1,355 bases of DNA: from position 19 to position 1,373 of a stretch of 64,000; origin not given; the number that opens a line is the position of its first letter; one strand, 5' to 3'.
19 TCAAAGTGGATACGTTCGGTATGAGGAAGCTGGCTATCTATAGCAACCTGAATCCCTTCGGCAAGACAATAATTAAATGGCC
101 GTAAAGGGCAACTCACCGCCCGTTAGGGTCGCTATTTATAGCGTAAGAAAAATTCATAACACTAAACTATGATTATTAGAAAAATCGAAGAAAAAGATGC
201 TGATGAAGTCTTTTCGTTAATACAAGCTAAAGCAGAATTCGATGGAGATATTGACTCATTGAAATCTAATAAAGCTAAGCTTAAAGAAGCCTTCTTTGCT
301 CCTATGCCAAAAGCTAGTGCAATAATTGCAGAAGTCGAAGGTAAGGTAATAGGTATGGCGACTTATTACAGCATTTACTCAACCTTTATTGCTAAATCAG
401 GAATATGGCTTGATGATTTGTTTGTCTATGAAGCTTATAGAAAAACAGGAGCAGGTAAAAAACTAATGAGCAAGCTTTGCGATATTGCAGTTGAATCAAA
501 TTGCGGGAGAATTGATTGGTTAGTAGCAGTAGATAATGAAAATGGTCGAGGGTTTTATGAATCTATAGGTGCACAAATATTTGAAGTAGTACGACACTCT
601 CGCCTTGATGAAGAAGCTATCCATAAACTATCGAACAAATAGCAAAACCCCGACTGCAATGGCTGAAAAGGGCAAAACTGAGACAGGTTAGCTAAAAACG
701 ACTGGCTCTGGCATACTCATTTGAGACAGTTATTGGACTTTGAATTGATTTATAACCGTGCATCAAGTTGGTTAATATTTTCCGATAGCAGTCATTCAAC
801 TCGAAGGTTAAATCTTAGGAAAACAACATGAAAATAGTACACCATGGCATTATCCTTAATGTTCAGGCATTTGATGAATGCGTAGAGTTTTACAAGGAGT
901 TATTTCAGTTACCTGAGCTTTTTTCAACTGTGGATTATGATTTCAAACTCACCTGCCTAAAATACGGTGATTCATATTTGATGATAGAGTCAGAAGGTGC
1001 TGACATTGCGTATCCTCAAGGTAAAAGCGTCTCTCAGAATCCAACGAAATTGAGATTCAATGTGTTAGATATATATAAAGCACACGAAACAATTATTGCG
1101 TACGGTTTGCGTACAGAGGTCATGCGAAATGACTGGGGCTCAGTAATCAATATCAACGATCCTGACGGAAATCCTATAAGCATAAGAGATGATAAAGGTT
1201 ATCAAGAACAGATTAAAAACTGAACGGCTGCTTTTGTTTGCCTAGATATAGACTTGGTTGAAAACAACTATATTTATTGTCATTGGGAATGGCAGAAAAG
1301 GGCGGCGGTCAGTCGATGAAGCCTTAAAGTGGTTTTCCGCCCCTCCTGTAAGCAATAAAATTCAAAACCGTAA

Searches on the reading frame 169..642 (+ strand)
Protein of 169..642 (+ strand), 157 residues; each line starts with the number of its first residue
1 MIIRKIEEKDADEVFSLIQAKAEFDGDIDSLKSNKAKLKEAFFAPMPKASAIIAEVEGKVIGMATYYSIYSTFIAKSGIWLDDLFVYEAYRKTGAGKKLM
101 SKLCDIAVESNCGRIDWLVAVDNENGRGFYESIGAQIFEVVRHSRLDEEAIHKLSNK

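Call 7: find_encoding_contigs(protein=window:169-642:+, flank=10000, max_places=6)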
Protein window:169-642:+ (157 aa): no gene with exactly this product is on record in the collection.

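Call 8: search_protein_families(library=pfam, proteins=[window:169-642:+])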
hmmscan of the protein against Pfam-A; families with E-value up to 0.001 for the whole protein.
window:169-642:+ (157 aa): 4 families
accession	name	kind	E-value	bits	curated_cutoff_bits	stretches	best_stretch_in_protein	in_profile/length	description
PF00583.31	Acetyltransf_1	-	5.2e-18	65.9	20.7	1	43-134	24-115/116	Acetyltransferase (GNAT) family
PF13508.13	Acetyltransf_7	-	1e-10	42.3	27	1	50-134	4-81/84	Acetyltransferase (GNAT) domain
PF13673.13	Acetyltransf_10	-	1.1e-07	32.3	23.6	1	46-134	28-106/128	Acetyltransferase (GNAT) domain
PF13420.13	Acetyltransf_4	-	1.8e-05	25.3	24.3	1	3-142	1-141/155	Acetyltransferase (GNAT) domain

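Call 14: find_related_loci(query=window:169-642:+, collection=genome_contigs, flank=10000)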
Query window:169-642:+ (157 aa) in genome_contigs; peptide patterns used: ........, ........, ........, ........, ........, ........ (x = any residue, [..] = any of these).
74 stretches matched a pattern; 14 encode a relative of the query (tblastn E <= 1e-3); 14 distinct loci.
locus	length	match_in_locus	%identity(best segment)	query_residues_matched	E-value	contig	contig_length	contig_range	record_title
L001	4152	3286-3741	64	3-154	3e-66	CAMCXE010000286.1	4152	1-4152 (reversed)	MAG: Thalassocella blandensis isolate MsH-30apr19-134 genome assembly, contig: MsH-30apr19-C53539, whole genome shotgun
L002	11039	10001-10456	62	3-154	9e-61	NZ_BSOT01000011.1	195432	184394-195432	Agaribacter marinus strain NBRC 110023 sequence11, whole genome shotgun sequence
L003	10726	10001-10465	57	3-157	2e-58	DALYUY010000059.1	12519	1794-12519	MAG TPA_asm: Pseudomonas sp. isolate CTOTU47232 NODE_475_length_12519_cov_3.020780, whole genome shotgun sequence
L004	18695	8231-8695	57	3-157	2e-58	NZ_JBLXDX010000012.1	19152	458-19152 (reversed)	MAG: Pseudidiomarina aestuarii isolate ES20-19 S20maxbin_out.060RE.5K@12, whole genome shotgun sequence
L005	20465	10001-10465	57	3-157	2e-58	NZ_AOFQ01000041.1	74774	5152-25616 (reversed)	Stutzerimonas chloritidismutans AW-1 Scaffold_47_Contig_1, whole genome shotgun sequence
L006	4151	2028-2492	57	3-157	2e-58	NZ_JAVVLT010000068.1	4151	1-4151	Marinobacter sp. OP 3.4 NODE_372_length_4151_cov_76.018311, whole genome shotgun sequence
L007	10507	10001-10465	57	3-157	2e-58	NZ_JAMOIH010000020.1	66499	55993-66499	Stutzerimonas stutzeri strain 28a39 38Pst28a39gv12C020, whole genome shotgun sequence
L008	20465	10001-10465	56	3-157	5e-58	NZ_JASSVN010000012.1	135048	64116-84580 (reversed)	Marinobacter sp. SS8-8 NODE_12_length_135048_cov_39.092821, whole genome shotgun sequence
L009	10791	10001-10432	56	14-157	6e-56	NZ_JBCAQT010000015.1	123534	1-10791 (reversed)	Marinimicrobium sp. C2-29 Scaffold15_1, whole genome shotgun sequence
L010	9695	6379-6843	53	1-155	2e-52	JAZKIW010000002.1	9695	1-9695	MAG: Pseudomonadota bacterium isolate ADI_DC_SW_02_SPN_11032020-bin065 DCSW02SPN_B065_0_000000000002, whole genome shotg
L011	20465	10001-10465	48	1-155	3e-50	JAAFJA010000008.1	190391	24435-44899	MAG: Betaproteobacteria bacterium isolate bin22.maxbin.ball.038 WN_Betaproteobacteria_1_scaffold_8, whole genome shotgun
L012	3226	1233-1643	53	19-155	2e-48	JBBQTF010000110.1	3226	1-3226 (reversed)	MAG: Steroidobacterales bacterium isolate Co_metawrap_1811 Cmw_1811_k141_28112536_length_3226_cov_20.9417, whole genome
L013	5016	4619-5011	55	1-131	5e-46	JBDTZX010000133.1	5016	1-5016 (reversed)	MAG: Rhodanobacter sp. isolate cluster4_bin.177 NODE_67982_length_5016_cov_23.753880, whole genome shotgun sequence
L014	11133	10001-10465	57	3-157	2e-58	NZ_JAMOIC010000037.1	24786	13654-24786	Stutzerimonas stutzeri strain A563/77 51PstA563_77gv21C037, whole genome shotgun sequence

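Call 19: list_cluster_members(proteins=[P0001, window:169-642:+, window:2393-2935:+, window:3187-3765:+])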
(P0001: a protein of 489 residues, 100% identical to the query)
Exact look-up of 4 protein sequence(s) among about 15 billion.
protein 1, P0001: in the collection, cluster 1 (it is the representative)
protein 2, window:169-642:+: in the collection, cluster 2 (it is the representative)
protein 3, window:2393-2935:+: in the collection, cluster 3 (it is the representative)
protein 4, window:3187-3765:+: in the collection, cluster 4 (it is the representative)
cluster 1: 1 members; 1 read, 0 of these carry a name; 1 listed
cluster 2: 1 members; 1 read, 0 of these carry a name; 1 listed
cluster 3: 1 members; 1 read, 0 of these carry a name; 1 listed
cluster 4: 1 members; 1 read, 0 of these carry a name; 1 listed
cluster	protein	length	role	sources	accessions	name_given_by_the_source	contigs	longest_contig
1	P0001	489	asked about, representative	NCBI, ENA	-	-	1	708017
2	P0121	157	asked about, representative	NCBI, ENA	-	-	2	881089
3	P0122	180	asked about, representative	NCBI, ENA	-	-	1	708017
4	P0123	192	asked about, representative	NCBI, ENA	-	-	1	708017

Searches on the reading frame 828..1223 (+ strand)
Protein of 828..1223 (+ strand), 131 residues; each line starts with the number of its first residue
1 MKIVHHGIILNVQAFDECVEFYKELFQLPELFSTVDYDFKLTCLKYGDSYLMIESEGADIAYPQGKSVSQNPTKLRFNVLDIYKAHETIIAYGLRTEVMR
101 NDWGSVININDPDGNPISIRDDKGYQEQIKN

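Call 8: search_protein_families(library=pfam, proteins=[window:828-1223:+])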
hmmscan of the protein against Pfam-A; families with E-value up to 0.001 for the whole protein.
window:828-1223:+ (131 aa): 2 families
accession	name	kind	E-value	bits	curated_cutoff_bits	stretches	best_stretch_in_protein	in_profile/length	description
PF12681.13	Glyoxalase_2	-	6.8e-06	26.5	30.1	1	7-119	3-113/118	Glyoxalase-like domain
PF00903.31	Glyoxalase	-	9.5e-05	23.2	20.6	1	8-118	5-120/121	Glyoxalase/Bleomycin resistance protein/Dioxygenase superfamily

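Call 43: list_cluster_members(proteins=[window:828-1223:+, window:1461-2081:+, window:3853-4320:+, window:4384-4848:+, window:4387-4848:+, window:6482-7300:+, window:7759-8796:+, window:41373-45983:-, window:48604-50892:-, window:53911-55737:-])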
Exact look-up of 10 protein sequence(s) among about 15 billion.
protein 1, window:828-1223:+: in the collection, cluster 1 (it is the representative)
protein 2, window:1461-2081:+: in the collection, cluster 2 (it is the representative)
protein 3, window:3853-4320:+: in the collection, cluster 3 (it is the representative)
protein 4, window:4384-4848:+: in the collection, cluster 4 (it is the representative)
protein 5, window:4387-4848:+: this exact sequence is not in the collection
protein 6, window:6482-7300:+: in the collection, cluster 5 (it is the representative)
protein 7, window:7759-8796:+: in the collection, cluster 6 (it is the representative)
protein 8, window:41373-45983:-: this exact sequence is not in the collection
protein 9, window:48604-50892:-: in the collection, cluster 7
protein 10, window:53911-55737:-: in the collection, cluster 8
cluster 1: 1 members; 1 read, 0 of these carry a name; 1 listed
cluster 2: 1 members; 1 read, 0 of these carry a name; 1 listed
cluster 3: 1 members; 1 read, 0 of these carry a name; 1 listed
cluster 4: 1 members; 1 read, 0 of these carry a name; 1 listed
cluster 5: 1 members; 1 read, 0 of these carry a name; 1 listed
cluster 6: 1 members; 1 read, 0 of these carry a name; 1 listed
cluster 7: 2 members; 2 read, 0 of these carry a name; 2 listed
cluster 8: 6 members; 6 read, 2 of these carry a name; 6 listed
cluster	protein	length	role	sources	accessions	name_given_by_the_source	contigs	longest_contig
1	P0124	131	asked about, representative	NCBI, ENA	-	-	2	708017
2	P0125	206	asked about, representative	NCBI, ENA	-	-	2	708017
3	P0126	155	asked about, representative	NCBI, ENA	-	-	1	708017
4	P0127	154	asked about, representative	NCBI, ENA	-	-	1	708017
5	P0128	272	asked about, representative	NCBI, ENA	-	-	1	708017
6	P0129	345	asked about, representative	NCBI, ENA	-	-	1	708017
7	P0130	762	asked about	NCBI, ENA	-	-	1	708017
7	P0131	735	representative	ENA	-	-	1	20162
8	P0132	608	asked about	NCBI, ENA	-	-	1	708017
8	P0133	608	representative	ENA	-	-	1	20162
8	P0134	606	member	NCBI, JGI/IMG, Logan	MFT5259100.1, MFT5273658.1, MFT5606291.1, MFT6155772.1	MAG: GTP-binding protein [Saprospiraceae bacterium] | GTP-binding protein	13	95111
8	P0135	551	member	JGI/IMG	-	GTP-binding protein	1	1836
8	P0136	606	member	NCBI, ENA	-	-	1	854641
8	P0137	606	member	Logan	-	-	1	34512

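Call 44: find_encoding_contigs(protein=P0125, flank=10000, max_places=6)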
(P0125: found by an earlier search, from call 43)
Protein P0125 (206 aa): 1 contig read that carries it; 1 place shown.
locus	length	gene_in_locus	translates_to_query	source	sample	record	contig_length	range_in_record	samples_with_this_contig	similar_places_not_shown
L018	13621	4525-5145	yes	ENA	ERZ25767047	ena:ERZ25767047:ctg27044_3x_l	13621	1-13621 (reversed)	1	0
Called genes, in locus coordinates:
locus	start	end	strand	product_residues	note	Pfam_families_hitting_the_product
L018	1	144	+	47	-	?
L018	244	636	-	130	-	-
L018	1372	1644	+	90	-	-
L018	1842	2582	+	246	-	-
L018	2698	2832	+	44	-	-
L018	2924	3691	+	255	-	PF09037:Sulphotransf, PF13469:Sulfotransfer_3 (weak)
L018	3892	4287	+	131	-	PF12681:Glyoxalase_2 (weak)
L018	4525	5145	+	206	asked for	PF01810:LysE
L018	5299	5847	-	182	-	PF00239:Resolvase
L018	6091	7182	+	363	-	PF04245:NA37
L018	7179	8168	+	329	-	PF04607:RelA_SpoT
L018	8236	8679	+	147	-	-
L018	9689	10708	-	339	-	PF00933:Glyco_hydro_3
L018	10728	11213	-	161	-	PF03734:YkuD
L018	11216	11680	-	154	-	PF01451:LMWPc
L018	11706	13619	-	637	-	?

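Call 95: search_protein_families(library=ncbifam, proteins=[L018:5299-5847:-, window:828-1223:+], max_evalue=0.001)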
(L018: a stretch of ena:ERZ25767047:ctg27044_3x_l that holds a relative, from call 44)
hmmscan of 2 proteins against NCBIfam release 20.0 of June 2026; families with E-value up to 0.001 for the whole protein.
L018:5299-5847:- (182 aa): 3 families
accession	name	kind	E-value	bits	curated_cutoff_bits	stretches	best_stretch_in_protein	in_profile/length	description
NF047343.1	SCCmet_CcrB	equivalog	1.5e-15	56.9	900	1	31-169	53-187/542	cassette chromosome recombinase CcrB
NF009949.0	PRK13413.1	equivalog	4.8e-13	49.2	272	1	1-182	1-194/203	master DNA invertase Mpi family serine-type recombinase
NF041201.1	recomb_XisF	equivalog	6.9e-08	31.9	375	1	3-136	2-140/465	fdxN element excision recombinase XisF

window:828-1223:+ (131 aa): 0 families
